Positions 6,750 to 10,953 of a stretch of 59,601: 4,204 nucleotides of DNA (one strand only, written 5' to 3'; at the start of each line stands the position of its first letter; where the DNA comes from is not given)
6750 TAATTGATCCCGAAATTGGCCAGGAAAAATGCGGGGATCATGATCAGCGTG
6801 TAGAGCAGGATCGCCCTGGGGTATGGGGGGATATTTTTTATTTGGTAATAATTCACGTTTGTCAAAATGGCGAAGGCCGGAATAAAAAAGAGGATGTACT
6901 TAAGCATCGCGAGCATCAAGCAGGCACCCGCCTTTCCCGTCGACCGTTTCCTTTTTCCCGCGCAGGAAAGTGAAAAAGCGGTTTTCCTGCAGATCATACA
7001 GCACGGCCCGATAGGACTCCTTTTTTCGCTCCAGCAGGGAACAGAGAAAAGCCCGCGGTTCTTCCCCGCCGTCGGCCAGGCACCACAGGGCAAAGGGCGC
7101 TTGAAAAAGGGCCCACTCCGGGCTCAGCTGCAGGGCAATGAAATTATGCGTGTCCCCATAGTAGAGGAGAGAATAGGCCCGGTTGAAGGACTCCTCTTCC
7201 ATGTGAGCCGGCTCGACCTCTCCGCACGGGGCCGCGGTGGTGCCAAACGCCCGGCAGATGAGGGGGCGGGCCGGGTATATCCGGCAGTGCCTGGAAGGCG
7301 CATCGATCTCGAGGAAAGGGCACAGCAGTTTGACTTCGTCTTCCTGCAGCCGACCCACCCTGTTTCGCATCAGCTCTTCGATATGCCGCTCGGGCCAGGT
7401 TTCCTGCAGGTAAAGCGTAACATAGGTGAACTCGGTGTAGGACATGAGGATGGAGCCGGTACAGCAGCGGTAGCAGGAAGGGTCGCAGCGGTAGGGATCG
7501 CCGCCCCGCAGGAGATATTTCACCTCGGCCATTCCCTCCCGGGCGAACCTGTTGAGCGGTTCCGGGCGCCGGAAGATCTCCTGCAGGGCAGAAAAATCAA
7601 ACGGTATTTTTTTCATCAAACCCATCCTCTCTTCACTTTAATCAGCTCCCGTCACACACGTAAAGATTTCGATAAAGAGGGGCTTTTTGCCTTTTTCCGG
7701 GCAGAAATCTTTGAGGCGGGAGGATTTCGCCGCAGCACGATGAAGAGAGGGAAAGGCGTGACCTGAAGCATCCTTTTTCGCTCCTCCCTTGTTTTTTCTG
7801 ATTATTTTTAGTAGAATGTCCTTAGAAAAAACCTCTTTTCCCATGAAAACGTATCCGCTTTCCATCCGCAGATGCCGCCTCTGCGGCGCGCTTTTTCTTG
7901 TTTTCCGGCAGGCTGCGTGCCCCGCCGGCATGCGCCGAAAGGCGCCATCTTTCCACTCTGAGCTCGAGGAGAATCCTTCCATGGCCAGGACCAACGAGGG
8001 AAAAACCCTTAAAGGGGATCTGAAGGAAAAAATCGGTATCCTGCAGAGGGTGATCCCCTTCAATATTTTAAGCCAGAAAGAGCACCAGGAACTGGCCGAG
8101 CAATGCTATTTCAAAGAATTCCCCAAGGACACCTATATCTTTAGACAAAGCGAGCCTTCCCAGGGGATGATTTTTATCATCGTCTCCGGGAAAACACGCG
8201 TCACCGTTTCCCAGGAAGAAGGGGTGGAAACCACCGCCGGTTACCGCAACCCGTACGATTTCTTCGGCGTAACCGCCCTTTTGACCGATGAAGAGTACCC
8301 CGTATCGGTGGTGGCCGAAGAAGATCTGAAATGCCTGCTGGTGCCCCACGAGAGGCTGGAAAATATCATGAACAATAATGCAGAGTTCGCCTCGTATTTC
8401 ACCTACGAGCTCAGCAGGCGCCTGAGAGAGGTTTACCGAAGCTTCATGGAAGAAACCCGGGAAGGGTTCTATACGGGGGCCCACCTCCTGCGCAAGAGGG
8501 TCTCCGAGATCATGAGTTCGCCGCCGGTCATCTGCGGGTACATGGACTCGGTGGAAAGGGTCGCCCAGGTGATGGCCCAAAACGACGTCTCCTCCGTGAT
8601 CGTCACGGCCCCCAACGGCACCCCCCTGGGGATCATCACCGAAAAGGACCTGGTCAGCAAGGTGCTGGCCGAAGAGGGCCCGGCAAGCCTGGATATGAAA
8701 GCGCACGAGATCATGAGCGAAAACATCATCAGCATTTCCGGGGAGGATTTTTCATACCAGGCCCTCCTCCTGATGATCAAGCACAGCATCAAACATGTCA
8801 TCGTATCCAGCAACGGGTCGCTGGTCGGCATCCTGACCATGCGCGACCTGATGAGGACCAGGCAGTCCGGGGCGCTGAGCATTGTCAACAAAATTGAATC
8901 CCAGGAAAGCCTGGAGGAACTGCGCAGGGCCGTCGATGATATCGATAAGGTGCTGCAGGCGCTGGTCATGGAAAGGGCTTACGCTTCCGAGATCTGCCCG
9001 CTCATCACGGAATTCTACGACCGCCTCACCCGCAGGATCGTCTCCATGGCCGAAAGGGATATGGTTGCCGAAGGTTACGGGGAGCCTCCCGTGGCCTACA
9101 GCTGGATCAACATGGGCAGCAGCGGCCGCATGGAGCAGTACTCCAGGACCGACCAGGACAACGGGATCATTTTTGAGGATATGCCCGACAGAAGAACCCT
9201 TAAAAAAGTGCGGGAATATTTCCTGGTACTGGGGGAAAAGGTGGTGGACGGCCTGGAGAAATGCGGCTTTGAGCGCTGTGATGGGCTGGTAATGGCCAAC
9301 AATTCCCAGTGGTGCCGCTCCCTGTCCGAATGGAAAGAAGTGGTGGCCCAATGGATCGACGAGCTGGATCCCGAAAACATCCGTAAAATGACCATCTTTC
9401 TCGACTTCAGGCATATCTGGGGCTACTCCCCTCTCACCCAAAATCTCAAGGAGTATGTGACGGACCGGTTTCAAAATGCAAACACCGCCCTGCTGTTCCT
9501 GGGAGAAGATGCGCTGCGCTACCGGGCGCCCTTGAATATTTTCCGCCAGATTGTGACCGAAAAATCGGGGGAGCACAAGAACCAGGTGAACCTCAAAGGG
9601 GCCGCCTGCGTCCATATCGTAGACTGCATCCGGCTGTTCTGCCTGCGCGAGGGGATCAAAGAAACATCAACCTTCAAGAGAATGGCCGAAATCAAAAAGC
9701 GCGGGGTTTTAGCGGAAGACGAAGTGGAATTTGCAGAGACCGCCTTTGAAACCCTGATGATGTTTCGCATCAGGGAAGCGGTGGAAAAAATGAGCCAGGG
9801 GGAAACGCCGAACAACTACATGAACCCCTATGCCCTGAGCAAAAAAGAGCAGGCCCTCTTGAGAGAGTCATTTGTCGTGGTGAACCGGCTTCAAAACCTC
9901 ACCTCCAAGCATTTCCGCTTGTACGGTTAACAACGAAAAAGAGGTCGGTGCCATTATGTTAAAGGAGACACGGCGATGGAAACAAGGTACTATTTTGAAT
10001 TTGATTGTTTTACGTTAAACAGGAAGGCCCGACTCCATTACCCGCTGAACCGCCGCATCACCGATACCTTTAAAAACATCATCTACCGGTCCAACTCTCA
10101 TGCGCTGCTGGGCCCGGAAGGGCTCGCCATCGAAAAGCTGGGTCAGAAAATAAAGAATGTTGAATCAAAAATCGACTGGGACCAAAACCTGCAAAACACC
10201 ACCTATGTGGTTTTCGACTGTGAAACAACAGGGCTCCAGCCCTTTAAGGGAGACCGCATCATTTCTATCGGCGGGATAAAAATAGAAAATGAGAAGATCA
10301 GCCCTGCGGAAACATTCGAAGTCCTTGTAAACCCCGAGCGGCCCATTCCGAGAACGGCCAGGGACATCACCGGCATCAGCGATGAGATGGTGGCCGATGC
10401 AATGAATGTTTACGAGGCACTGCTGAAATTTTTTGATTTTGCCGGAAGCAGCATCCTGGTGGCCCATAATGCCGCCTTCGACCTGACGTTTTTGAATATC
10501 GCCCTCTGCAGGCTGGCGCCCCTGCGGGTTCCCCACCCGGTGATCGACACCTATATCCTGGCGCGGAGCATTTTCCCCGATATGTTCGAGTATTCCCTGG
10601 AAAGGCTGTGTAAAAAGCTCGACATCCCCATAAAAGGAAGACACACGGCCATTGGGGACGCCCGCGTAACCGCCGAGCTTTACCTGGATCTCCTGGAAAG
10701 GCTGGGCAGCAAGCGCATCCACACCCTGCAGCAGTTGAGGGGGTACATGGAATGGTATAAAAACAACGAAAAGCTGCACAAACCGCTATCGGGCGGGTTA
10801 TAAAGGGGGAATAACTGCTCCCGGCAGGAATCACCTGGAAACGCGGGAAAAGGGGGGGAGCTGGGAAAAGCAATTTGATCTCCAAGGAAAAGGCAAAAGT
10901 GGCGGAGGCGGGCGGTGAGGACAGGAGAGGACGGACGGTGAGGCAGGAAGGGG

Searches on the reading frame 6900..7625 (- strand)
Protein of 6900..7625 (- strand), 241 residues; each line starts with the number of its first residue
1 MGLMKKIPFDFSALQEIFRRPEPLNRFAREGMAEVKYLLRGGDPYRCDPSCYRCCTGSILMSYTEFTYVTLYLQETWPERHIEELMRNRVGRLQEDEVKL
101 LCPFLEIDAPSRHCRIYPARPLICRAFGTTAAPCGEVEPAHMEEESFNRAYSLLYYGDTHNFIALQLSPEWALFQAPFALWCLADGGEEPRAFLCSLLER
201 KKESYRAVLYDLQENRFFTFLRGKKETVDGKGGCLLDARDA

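Call 94: search_protein_families(library=pfam, proteins=[window:6900-7625:-], max_evalue=0.0001)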
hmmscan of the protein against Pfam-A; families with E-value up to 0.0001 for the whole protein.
window:6900-7625:- (241 aa): 1 family
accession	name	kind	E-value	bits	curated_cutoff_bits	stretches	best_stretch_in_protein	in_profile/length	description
PF03692.20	CxxCxxCC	-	1.6e-06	29.1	23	1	47-130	2-72/85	Putative zinc- or iron-chelating domain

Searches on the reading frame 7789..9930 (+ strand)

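Call 94: search_protein_families(library=pfam, proteins=[window:7789-9930:+], max_evalue=0.0001)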
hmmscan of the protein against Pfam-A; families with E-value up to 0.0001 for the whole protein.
window:7789-9930:+ (713 aa): 4 families
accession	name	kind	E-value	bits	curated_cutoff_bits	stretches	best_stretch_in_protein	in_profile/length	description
PF03445.19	DUF294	-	7.6e-44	149.4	21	1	384-528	2-137/138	Putative nucleotidyltransferase DUF294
PF10335.14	DUF294_C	-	1.6e-40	138.7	22.5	1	568-709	4-145/145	Putative nucleotidyltransferase substrate binding domain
PF00571.33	CBS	-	3.2e-22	79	24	2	238-292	1-55/57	CBS domain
PF00027.35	cNMP_binding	-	6e-19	68.2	27.5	1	109-197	2-89/89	Cyclic nucleotide-binding domain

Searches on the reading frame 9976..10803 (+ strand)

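Call 94: search_protein_families(library=pfam, proteins=[window:9976-10803:+], max_evalue=0.0001)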
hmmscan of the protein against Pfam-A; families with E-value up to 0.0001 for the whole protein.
window:9976-10803:+ (275 aa): 2 families
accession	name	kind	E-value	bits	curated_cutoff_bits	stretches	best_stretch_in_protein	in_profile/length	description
PF00929.31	RNase_T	-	1.6e-42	146.3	24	1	78-236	1-164/164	Exonuclease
PF21762.3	DEDDh_C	-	6.2e-06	26.9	27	1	158-237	107-186/188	DNA polymerase III subunit epsilon-like, C-terminal domain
